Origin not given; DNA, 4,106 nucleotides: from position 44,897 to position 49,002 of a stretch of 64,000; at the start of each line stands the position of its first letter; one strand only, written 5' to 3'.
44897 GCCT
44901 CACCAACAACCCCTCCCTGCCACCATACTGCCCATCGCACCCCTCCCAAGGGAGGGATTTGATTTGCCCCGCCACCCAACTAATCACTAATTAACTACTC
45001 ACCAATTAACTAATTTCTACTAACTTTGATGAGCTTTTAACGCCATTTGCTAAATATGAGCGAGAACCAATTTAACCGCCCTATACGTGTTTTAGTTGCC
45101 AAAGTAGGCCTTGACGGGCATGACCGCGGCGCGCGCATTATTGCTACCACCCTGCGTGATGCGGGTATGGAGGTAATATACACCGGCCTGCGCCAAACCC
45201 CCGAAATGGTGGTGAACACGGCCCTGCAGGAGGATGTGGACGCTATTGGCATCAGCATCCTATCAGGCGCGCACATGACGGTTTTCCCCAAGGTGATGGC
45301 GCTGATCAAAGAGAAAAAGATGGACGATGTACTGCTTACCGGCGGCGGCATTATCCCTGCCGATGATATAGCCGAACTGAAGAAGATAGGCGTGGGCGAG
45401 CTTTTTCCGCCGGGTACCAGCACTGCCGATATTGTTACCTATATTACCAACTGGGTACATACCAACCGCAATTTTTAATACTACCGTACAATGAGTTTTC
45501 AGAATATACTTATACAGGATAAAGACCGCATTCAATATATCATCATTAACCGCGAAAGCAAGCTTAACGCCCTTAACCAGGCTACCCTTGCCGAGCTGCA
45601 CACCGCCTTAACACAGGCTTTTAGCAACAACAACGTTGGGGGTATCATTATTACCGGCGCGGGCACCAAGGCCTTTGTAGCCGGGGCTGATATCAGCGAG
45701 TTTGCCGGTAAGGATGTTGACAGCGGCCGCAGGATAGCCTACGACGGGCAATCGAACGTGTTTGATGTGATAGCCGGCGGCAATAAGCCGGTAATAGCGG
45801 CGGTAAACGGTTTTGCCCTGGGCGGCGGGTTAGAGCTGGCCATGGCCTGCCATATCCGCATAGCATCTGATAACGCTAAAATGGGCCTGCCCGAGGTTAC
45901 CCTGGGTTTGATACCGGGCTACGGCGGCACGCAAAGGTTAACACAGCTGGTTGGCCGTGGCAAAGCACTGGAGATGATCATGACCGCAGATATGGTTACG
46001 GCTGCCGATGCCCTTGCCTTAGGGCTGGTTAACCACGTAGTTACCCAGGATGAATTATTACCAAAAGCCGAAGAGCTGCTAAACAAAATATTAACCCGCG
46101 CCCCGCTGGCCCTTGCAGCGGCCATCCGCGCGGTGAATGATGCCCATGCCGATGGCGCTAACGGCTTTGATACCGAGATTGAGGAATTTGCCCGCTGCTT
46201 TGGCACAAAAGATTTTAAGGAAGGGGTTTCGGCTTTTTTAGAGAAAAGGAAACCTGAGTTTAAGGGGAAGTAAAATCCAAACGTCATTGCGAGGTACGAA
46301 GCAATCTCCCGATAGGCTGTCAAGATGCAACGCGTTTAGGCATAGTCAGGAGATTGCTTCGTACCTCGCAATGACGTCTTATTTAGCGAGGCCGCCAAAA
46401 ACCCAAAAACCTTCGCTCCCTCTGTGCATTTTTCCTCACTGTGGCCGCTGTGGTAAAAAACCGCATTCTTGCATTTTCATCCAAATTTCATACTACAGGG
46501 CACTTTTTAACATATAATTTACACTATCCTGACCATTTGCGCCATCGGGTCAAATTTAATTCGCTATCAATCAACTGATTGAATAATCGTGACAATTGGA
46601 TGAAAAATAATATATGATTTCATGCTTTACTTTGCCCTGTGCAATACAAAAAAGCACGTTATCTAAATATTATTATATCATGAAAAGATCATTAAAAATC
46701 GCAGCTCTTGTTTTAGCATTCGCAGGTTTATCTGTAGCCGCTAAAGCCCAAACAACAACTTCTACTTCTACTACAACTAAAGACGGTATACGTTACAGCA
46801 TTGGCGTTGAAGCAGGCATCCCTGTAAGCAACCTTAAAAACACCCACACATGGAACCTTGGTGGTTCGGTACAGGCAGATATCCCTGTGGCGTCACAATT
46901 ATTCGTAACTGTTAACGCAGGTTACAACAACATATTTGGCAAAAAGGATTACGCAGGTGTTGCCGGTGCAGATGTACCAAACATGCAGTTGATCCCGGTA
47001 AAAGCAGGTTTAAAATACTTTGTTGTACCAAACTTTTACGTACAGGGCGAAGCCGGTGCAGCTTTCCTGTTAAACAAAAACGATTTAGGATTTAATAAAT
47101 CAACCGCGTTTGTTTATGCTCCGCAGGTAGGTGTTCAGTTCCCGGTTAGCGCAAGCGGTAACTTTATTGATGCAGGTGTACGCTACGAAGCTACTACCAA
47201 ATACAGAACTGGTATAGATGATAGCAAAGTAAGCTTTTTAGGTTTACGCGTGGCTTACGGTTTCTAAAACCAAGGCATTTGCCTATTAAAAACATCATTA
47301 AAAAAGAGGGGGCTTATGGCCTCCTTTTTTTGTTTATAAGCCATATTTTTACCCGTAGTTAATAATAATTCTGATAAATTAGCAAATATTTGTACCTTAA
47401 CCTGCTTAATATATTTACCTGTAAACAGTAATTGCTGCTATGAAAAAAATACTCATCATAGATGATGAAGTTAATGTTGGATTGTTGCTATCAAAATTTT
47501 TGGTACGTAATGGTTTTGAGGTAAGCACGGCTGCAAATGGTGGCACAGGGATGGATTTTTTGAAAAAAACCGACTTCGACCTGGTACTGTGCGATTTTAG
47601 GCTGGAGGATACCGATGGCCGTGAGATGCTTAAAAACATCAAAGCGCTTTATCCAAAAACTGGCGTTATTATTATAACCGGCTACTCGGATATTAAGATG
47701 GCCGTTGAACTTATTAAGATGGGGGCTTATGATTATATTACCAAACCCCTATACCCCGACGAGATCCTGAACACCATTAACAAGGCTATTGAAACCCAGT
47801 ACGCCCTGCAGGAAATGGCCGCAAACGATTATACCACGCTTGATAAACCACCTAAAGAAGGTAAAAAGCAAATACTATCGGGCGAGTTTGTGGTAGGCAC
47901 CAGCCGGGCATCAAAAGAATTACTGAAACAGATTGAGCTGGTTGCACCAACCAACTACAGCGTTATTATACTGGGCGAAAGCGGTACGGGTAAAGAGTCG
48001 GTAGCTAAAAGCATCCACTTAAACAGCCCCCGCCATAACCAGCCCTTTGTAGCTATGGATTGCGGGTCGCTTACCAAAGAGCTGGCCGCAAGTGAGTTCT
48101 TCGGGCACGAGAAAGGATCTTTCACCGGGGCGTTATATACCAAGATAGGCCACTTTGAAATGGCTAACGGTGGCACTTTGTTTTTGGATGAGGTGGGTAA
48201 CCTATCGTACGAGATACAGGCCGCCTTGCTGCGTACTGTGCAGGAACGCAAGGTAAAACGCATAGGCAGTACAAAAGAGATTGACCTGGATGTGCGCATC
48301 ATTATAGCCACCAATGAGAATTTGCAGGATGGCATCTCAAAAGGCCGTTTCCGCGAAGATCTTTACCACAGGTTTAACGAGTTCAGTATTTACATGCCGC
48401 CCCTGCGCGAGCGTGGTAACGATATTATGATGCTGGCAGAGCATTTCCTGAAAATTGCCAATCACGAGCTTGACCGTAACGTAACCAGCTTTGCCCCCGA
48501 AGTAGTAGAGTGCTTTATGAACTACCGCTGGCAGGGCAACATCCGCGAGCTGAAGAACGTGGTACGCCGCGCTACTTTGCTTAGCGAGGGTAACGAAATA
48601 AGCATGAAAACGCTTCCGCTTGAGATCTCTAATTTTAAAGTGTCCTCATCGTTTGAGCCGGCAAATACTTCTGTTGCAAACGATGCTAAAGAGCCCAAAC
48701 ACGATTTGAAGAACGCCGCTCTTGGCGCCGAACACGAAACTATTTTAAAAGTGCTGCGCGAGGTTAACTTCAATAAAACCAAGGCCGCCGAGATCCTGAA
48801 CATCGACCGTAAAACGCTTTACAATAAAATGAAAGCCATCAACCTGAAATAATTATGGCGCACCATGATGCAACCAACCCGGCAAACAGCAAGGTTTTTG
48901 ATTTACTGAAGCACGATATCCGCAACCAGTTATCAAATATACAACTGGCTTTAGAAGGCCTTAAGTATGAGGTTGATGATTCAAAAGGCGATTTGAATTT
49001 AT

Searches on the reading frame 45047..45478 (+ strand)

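Call 82: search_protein_families(library=pfam, proteins=[window:45047-45478:+], max_evalue=0.001)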
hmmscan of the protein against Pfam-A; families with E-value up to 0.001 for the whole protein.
window:45047-45478:+ (143 aa): 1 family
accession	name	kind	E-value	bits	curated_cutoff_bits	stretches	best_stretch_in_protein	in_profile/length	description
PF02310.24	B12-binding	-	2e-25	89.4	32.1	1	14-128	2-118/121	B12 binding domain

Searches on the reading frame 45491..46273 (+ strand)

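Call 82: search_protein_families(library=pfam, proteins=[window:45491-46273:+], max_evalue=0.001)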
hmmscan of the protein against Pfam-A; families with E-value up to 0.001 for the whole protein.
window:45491-46273:+ (260 aa): 2 families
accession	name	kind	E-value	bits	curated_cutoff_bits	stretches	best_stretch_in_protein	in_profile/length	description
PF00378.25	ECH_1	-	1.2e-63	215.2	27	1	12-259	4-250/251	Enoyl-CoA hydratase/isomerase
PF16113.10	ECH_2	-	5e-42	145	27.2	2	15-190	2-178/335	Enoyl-CoA hydratase/isomerase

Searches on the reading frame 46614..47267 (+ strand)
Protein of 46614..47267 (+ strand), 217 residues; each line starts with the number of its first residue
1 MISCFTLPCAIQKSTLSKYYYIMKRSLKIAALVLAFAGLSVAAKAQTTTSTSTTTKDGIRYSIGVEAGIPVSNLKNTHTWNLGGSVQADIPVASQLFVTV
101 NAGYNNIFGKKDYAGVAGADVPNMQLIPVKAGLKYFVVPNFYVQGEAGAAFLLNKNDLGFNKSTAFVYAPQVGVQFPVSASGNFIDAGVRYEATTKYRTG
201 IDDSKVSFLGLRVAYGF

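Call 82: search_protein_families(library=pfam, proteins=[window:46614-47267:+], max_evalue=0.001)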
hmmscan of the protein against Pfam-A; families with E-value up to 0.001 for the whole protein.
window:46614-47267:+ (217 aa): 1 family
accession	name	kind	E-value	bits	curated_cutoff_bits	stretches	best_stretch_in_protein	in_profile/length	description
PF13505.12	OMP_b-brl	-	1.2e-06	29.2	28.7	1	31-217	1-175/175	Outer membrane protein beta-barrel domain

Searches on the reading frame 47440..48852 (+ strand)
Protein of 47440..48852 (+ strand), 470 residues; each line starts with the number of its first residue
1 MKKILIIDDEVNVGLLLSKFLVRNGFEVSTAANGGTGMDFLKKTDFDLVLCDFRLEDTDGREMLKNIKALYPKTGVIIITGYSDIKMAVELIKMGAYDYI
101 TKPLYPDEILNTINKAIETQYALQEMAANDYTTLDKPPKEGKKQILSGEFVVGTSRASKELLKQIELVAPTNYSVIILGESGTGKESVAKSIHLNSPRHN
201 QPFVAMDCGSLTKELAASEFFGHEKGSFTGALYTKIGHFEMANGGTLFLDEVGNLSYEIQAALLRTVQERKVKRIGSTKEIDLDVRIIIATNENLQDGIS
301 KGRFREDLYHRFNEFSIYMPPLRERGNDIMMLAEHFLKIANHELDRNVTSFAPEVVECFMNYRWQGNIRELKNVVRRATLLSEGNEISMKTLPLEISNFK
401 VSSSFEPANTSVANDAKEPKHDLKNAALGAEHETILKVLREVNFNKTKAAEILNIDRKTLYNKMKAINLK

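Call 82: search_protein_families(library=pfam, proteins=[window:47440-48852:+], max_evalue=0.001)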
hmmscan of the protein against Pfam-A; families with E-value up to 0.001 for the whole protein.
window:47440-48852:+ (470 aa): 9 families
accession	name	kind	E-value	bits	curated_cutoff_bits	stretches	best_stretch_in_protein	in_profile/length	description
PF00158.32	Sigma54_activat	-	3.2e-64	216.1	20.2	1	152-317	2-167/168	Sigma-54 interaction domain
PF00072.30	Response_reg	-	6.3e-27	94.4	30.2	1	4-113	1-110/111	Response regulator receiver domain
PF25601.1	AAA_lid_14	-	5.9e-25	87.4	27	1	323-400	1-78/87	AAA+ ATPase lid domain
PF14532.12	Sigma54_activ_2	-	2.3e-20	73.7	25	1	152-322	1-138/138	Sigma-54 interaction domain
PF02954.25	HTH_8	-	6.1e-11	42.3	22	1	431-466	6-41/42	Bacterial regulatory protein, Fis family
PF07728.20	AAA_5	-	2e-07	31.5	22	1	175-312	2-139/139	AAA domain (dynein-related subfamily)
PF00004.35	AAA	-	0.00013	22.9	21.2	1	175-296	1-115/131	ATPase family associated with various cellular activities (AAA)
PF01078.27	Mg_chelatase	-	0.00019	21.3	20.3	0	163-292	13-157/207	Magnesium chelatase, subunit ChlI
PF07724.20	AAA_2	-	0.0004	20.9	27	1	174-293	5-124/166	AAA domain (Cdc48 subfamily)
